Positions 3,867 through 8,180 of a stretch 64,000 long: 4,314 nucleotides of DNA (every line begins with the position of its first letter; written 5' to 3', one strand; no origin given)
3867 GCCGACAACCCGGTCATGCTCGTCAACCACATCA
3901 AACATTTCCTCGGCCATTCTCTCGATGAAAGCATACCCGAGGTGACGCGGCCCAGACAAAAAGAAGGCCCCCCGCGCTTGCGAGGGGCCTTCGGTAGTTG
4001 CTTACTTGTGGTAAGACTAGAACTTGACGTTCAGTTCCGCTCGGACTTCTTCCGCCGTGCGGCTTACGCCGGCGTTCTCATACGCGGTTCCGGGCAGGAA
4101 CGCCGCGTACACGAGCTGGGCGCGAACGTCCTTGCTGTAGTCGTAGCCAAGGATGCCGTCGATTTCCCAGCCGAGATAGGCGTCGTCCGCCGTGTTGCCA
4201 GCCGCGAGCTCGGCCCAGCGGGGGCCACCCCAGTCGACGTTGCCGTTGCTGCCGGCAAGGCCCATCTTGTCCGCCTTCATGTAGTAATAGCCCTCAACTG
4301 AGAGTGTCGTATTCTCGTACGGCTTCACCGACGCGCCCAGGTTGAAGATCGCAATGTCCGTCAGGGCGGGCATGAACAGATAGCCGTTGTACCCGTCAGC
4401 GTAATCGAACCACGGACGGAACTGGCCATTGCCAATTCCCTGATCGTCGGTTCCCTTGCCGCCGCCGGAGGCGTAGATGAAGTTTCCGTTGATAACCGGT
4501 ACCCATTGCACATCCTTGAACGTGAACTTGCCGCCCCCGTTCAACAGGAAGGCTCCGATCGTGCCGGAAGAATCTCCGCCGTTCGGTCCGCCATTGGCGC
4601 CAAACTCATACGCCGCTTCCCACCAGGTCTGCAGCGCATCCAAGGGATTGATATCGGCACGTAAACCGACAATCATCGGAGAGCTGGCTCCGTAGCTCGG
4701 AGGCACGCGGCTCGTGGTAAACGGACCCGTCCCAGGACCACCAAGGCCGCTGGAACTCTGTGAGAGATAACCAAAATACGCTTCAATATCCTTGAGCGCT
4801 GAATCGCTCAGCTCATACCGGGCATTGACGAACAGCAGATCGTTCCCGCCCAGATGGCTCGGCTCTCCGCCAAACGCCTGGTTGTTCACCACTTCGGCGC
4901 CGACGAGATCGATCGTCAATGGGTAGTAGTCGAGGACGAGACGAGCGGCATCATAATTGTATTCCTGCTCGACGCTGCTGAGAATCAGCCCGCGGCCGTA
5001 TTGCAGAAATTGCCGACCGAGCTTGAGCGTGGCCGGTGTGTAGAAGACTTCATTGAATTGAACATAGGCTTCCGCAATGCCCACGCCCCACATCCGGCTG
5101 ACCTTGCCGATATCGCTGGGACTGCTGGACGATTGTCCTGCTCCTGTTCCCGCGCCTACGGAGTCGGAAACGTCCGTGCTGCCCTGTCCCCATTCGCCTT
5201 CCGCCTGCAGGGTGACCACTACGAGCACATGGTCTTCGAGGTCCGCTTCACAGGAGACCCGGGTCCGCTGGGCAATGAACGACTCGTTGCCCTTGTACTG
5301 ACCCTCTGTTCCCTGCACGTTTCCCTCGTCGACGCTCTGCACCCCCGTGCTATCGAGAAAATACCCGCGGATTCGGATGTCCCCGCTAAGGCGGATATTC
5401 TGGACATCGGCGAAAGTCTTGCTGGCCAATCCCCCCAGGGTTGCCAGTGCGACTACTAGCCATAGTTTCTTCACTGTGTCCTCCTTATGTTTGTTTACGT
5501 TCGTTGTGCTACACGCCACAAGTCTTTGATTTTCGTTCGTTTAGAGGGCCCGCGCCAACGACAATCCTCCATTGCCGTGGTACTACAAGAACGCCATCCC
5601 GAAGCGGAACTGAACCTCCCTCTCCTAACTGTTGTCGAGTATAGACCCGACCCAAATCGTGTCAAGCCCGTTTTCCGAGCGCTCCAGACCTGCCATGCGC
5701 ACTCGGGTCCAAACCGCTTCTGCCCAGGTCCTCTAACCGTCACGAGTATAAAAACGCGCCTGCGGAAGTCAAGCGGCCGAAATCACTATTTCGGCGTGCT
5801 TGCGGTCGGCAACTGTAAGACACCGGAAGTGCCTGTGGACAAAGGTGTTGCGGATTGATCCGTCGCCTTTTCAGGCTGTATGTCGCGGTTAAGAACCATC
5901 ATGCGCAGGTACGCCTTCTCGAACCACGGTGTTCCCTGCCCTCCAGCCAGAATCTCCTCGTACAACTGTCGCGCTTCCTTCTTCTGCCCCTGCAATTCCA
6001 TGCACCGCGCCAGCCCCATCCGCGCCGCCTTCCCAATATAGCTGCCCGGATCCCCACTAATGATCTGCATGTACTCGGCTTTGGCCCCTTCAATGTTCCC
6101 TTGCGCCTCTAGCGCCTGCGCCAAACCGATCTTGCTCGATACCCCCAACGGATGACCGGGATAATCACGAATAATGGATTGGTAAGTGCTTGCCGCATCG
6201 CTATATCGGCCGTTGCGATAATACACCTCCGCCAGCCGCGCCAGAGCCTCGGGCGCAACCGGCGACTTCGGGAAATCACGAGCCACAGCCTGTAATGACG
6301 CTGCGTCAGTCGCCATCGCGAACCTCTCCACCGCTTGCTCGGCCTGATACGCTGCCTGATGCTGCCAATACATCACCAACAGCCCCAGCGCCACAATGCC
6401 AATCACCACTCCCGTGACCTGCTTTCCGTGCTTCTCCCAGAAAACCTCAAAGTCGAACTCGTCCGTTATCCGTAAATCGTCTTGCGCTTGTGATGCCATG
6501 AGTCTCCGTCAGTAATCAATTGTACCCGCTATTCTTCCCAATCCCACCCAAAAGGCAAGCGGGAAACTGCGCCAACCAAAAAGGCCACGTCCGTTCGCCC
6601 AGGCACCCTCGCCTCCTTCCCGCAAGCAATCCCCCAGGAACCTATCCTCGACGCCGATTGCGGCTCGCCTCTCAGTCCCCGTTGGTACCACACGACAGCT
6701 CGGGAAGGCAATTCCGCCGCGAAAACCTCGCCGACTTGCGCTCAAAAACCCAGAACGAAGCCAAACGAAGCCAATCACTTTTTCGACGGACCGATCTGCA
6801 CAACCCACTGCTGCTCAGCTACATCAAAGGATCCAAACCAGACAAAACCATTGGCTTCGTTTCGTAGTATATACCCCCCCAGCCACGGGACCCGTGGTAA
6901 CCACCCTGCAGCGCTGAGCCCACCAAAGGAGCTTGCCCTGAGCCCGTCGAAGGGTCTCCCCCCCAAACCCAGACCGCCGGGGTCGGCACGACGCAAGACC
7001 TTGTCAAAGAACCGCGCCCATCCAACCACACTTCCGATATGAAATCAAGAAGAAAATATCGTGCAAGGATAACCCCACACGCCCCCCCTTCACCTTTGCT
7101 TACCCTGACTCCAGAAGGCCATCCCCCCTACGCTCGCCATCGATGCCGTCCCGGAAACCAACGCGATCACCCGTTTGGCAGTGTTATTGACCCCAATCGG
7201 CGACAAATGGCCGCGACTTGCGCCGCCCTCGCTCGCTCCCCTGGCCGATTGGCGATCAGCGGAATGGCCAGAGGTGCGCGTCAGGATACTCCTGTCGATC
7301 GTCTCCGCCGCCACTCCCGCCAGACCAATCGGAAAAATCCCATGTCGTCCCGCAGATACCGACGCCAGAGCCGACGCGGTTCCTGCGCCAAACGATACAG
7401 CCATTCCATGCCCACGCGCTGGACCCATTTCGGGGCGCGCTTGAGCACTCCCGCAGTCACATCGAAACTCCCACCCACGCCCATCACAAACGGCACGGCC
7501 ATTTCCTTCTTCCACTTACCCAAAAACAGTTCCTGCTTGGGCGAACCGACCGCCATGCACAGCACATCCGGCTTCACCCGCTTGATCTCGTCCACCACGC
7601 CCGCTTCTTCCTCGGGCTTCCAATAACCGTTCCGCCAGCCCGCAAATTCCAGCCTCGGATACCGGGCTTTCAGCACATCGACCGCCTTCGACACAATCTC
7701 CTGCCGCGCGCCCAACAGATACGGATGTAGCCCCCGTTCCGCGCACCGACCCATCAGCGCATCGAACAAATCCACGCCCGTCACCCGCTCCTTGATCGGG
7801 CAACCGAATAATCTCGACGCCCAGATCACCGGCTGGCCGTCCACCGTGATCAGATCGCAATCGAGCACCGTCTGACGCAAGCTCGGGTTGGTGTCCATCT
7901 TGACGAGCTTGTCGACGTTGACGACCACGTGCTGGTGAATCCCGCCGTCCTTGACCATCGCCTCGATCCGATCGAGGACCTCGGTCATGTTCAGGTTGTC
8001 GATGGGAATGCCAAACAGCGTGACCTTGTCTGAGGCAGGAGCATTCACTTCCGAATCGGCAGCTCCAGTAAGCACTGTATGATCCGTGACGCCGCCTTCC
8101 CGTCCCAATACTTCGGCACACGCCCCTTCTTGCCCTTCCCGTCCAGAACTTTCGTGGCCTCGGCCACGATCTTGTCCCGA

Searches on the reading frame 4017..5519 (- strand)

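Call 31: search_protein_families(library=pfam, proteins=[window:4017-5519:-], max_evalue=0.001)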
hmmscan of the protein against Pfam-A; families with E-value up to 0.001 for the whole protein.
window:4017-5519:- (500 aa): 1 family
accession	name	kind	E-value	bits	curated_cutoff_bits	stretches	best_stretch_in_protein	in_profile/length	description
PF13372.12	Alginate_exp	-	5.1e-20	72.1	25.2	1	77-486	27-387/395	Alginate export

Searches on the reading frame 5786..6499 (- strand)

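Call 31: search_protein_families(library=pfam, proteins=[window:5786-6499:-], max_evalue=0.001)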
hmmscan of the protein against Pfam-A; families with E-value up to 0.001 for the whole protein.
window:5786-6499:- (237 aa): 15 families
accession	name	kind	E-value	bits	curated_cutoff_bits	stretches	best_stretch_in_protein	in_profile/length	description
PF13432.12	TPR_16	-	3.7e-15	56.5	32.7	2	66-117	17-65/65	Tetratricopeptide repeat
PF14559.12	TPR_19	-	7.9e-14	52.2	25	2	132-188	3-56/68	Tetratricopeptide repeat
PF13428.12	TPR_14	-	2e-13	50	23.5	1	83-118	1-36/44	Tetratricopeptide repeat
PF13174.12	TPR_6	-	3e-13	49.9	26.3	1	84-115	1-32/33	Tetratricopeptide repeat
PF07719.23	TPR_2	-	3.4e-11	42.8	27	1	83-116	1-34/34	Tetratricopeptide repeat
PF13424.12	TPR_12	-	3.2e-09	37.3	30.1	1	85-146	5-71/77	Tetratricopeptide repeat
PF09976.15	TPR_21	-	3.7e-09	37.1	25.5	1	20-180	3-136/193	Tetratricopeptide repeat-like domain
PF07721.20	TPR_4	-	3.1e-08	33.9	27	0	158-182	2-26/26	Tetratricopeptide repeat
PF13176.12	TPR_7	-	2e-06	27.9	27.9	0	85-108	1-24/36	Tetratricopeptide repeat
PF13525.12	YfiO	-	8.7e-06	26.1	25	1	50-117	8-76/203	Outer membrane lipoprotein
PF13181.12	TPR_8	-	3e-05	24.3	25.7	0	125-148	6-29/34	Tetratricopeptide repeat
PF14561.12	TPR_20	-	7e-05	23.5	25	0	63-111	2-50/90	Tetratricopeptide repeat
PF13374.12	TPR_10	-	0.00015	22.1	27.5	0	169-185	14-30/42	Tetratricopeptide repeat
PF00515.34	TPR_1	-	0.00015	21.9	27.8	0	83-107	1-25/34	Tetratricopeptide repeat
PF12895.13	ANAPC3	-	0.00048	20.8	27.2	0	81-139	21-75/82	Anaphase-promoting complex, cyclosome, subunit 3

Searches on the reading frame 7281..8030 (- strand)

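Call 31: search_protein_families(library=pfam, proteins=[window:7281-8030:-], max_evalue=0.001)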
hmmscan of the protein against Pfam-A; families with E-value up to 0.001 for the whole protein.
window:7281-8030:- (249 aa): 1 family
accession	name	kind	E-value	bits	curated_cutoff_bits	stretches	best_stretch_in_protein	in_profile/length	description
PF03808.19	Glyco_tran_WecG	-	2.7e-63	213.2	27.4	1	59-225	2-168/168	Glycosyl transferase WecG/TagA/CpsF family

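Call 65: search_protein_families(library=ncbifam, proteins=[window:7281-8030:-], max_evalue=1e-8)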
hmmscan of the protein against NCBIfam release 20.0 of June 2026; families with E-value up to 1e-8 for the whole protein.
window:7281-8030:- (249 aa): 4 families
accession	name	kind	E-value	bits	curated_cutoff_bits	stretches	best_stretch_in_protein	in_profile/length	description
NF041872.1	EPS_EpsA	equivalog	4.7e-48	163.8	500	1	8-244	23-262/265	exopolysaccharide biosynthesis glycosyltransferase EpsA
TIGR00696.1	wecG_tagA_cpsF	superfamily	2.7e-45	154.3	69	1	58-226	6-174/178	WecB/TagA/CpsF family glycosyltransferase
NF041710.1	UDPacetylman_taseTarA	equivalog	3.3e-41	141.4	350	1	2-223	8-229/247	N-acetylglucosaminyldiphosphoundecaprenol N-acetyl-beta-D-mannosaminyltransferase TarA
NF002980.1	PRK03692.1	equivalog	6.3e-40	137.1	323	1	20-224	19-225/240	lipopolysaccharide N-acetylmannosaminouronosyltransferase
